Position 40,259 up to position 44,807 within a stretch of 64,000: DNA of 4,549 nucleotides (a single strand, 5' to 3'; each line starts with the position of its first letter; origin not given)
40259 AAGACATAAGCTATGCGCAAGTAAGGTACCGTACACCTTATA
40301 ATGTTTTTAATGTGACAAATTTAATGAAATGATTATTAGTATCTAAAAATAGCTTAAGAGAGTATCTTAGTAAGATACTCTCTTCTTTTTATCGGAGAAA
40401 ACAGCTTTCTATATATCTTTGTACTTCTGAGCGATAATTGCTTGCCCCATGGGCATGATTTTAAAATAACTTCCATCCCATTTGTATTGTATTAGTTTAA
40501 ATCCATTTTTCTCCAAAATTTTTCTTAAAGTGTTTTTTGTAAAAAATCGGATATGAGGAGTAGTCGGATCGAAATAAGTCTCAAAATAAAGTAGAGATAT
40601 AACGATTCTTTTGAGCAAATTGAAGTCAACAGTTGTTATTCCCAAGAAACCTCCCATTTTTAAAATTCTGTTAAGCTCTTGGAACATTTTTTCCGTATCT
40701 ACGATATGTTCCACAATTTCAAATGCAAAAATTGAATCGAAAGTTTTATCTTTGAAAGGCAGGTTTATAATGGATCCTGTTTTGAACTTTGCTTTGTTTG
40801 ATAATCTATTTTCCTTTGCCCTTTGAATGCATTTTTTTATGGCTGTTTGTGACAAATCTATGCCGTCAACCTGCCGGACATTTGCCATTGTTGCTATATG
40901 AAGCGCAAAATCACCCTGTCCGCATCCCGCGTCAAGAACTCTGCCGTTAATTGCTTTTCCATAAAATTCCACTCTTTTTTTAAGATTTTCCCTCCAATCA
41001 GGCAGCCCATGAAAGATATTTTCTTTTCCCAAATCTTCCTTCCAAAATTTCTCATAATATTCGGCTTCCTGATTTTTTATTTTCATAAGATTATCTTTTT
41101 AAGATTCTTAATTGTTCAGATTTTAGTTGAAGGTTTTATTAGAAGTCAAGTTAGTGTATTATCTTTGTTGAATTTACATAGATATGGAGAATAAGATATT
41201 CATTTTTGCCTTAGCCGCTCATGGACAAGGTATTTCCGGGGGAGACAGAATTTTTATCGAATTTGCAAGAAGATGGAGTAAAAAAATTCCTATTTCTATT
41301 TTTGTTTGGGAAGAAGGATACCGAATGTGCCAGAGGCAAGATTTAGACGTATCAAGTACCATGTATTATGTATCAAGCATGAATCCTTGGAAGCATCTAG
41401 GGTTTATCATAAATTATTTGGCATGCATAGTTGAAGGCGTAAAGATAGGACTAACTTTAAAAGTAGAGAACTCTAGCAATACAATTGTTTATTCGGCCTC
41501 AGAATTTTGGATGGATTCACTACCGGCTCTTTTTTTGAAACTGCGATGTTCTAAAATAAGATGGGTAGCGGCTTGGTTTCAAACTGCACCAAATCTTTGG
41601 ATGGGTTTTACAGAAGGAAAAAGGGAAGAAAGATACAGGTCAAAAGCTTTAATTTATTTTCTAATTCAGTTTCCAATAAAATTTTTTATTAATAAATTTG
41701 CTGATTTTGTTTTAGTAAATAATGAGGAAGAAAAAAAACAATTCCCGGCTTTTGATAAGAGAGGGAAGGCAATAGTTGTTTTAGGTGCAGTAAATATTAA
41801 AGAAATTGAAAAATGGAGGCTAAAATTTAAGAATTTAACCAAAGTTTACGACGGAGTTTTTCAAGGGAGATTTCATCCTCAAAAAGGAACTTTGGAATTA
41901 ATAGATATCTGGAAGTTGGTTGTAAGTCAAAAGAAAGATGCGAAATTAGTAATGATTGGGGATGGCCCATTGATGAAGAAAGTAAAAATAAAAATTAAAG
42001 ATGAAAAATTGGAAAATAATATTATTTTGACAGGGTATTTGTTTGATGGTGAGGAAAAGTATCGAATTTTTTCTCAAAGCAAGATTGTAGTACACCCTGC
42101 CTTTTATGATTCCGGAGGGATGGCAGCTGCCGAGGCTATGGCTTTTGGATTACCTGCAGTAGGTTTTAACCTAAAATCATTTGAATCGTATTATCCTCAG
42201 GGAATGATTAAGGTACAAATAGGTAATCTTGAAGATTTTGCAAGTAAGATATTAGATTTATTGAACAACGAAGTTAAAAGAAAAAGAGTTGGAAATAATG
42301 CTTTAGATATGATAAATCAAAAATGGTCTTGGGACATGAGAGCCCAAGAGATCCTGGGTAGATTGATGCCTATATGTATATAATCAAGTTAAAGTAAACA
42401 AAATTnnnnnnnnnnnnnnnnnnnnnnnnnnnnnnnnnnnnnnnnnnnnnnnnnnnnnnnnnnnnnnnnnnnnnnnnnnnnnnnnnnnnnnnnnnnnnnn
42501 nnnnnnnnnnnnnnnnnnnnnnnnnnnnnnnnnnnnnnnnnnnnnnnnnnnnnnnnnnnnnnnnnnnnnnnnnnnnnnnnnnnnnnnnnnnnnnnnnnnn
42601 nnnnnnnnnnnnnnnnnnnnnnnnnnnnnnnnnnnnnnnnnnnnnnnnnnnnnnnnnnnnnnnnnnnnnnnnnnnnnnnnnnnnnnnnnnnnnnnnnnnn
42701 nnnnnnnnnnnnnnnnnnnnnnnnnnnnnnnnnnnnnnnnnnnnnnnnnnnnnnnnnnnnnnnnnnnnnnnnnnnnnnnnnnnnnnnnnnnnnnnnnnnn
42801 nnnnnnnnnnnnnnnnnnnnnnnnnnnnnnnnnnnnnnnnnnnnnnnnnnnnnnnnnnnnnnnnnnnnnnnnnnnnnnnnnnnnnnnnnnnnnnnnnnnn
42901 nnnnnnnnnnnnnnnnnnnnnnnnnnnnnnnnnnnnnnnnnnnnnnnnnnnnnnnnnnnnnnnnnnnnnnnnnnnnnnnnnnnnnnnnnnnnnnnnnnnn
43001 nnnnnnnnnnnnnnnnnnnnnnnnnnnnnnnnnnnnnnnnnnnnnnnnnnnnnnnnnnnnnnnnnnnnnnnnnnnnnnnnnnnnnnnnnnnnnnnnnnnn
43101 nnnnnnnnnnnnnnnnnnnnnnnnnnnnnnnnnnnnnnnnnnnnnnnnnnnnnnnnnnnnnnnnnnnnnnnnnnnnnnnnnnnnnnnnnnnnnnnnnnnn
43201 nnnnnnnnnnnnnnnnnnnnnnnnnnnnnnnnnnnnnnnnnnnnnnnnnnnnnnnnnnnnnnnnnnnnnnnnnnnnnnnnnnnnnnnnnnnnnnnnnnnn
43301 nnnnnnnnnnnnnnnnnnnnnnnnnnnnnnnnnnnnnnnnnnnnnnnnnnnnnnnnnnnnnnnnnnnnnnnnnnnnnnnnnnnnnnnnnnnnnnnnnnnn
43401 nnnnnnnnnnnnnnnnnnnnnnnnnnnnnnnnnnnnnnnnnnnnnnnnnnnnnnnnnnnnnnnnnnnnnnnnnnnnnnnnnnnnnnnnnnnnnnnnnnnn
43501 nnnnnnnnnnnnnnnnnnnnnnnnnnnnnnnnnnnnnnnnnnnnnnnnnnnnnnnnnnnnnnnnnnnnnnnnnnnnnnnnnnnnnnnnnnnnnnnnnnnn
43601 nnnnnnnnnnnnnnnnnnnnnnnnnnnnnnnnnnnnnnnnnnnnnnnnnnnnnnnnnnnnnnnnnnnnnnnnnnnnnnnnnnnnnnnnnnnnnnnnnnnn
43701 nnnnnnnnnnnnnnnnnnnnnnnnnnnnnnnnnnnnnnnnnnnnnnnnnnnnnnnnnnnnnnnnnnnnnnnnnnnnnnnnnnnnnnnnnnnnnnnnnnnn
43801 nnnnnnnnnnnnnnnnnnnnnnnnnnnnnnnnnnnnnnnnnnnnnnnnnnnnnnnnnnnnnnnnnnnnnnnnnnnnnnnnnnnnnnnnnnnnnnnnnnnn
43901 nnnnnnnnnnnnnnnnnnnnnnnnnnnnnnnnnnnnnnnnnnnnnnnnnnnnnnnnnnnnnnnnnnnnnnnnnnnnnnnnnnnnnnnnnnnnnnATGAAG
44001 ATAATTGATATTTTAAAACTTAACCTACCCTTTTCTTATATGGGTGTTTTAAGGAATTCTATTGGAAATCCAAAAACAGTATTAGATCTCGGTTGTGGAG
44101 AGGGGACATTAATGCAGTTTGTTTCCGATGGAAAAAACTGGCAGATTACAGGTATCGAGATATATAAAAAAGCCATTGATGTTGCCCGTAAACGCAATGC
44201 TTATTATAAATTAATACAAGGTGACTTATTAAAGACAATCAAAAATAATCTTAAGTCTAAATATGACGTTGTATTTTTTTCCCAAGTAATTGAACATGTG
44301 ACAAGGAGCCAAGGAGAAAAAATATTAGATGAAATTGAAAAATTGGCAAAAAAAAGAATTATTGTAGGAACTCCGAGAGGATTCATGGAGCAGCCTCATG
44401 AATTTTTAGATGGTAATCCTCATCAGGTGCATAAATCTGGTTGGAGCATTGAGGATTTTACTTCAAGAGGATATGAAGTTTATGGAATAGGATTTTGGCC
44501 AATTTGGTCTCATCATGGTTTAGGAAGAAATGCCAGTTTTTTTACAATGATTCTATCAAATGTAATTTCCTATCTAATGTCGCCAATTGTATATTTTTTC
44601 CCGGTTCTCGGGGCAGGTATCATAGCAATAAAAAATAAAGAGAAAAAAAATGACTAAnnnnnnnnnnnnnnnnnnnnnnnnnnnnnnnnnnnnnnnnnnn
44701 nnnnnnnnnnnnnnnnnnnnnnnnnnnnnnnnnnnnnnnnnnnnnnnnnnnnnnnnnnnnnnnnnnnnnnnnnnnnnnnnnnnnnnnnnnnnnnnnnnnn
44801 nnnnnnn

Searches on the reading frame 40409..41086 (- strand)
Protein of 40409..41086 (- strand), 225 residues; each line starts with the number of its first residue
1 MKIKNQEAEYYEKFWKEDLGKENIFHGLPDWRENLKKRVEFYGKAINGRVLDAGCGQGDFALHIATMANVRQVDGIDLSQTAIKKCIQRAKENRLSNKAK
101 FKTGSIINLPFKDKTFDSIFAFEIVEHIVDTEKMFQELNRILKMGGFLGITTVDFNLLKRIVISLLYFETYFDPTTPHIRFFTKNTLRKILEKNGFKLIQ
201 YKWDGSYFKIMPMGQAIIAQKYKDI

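Call 53: search_protein_families(library=pfam, proteins=[window:40409-41086:-], max_evalue=0.001)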
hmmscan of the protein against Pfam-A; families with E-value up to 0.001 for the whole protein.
window:40409-41086:- (225 aa): 17 families
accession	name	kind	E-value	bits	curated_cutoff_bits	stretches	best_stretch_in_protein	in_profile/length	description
PF13847.12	Methyltransf_31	-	3.2e-23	82.4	27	1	47-161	4-122/145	Methyltransferase domain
PF08241.18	Methyltransf_11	-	5.4e-21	75.5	21.2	1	51-148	1-93/95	Methyltransferase domain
PF13649.12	Methyltransf_25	-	7.6e-21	75.1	27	1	50-146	1-97/97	Methyltransferase domain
PF13489.12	Methyltransf_23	-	8.6e-21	74.8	27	1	36-200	10-163/164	Methyltransferase domain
PF01209.24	Ubie_methyltran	-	4.1e-15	56.2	20.1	1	31-159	35-158/233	ubiE/COQ5 methyltransferase family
PF08242.18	Methyltransf_12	-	1.8e-14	54.7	30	1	51-148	1-98/98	Methyltransferase domain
PF02353.26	CMAS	-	3.7e-08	33.5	27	1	49-157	65-171/273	Mycolic acid cyclopropane synthetase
PF05175.20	MTS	-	7.7e-08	32.6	23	1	45-150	30-138/170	Methyltransferase small domain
PF02390.23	Methyltransf_4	-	1.4e-06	28.3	24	1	50-104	5-59/173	Putative methyltransferase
PF06325.19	PrmA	-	5.9e-06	26.4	22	1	49-149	164-257/296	Ribosomal protein L11 methyltransferase (PrmA)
PF05148.21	Methyltransf_8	-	7.1e-06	26.5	27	0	45-154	71-160/219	Hypothetical methyltransferase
PF07021.18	MetW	-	2.4e-05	24.5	21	1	48-142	15-102/193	Methionine biosynthesis protein MetW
PF02475.24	TRM5-TYW2_MTfase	-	0.00011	22.7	28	1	47-148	37-133/164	TRM5/TYW2 methyltransferase domain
PF08003.17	Methyltransf_9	-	0.00026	20.5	23.8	1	30-153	97-220/315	Protein of unknown function (DUF1698)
PF03291.22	mRNA_G-N7_MeTrfase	-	0.00028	20.5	26.6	1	48-125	63-145/315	mRNA (guanine-N(7))-methyltransferase domain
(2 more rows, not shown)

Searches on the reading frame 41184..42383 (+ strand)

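Call 53: search_protein_families(library=pfam, proteins=[window:41184-42383:+], max_evalue=0.001)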
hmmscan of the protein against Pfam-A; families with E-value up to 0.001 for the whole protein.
window:41184-42383:+ (399 aa): 3 families
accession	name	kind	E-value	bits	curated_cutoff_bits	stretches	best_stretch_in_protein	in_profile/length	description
PF00534.26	Glycos_transf_1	-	6.4e-26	91.4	26.4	1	218-373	12-169/172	Glycosyl transferases group 1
PF13692.12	Glyco_trans_1_4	-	8.4e-24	84.9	27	1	225-362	5-142/142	Glycosyl transferases group 1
PF13524.12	Glyco_trans_1_2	-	2.7e-07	31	25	1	288-391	36-143/144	Glycosyl transferase-like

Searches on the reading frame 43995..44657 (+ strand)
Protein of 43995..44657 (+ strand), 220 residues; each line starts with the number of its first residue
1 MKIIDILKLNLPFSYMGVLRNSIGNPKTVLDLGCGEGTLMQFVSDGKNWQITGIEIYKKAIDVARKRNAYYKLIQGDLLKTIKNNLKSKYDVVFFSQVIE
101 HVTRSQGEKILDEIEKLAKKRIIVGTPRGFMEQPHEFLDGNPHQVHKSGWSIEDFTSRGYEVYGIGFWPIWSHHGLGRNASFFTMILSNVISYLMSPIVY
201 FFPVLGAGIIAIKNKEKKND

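Call 53: search_protein_families(library=pfam, proteins=[window:43995-44657:+], max_evalue=0.001)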
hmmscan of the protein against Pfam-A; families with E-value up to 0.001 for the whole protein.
window:43995-44657:+ (220 aa): 8 families
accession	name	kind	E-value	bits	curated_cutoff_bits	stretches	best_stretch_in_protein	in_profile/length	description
PF13847.12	Methyltransf_31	-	1.1e-15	58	27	1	27-142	5-127/145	Methyltransferase domain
PF13649.12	Methyltransf_25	-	3.1e-13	50.6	27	1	29-119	1-94/97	Methyltransferase domain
PF07021.18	MetW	-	3.5e-13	50.1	21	1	21-124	9-108/193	Methionine biosynthesis protein MetW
PF08242.18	Methyltransf_12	-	8.7e-12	46.1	30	1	30-119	1-93/98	Methyltransferase domain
PF08241.18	Methyltransf_11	-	2e-11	44.8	21.2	1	30-120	1-89/95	Methyltransferase domain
PF13489.12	Methyltransf_23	-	2.3e-09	37.6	27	1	23-119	20-109/164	Methyltransferase domain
PF13679.12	Methyltransf_32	-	0.00013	22.4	27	1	25-74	25-78/143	Methyltransferase domain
PF05175.20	MTS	-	0.00017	21.7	23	1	26-93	32-102/170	Methyltransferase small domain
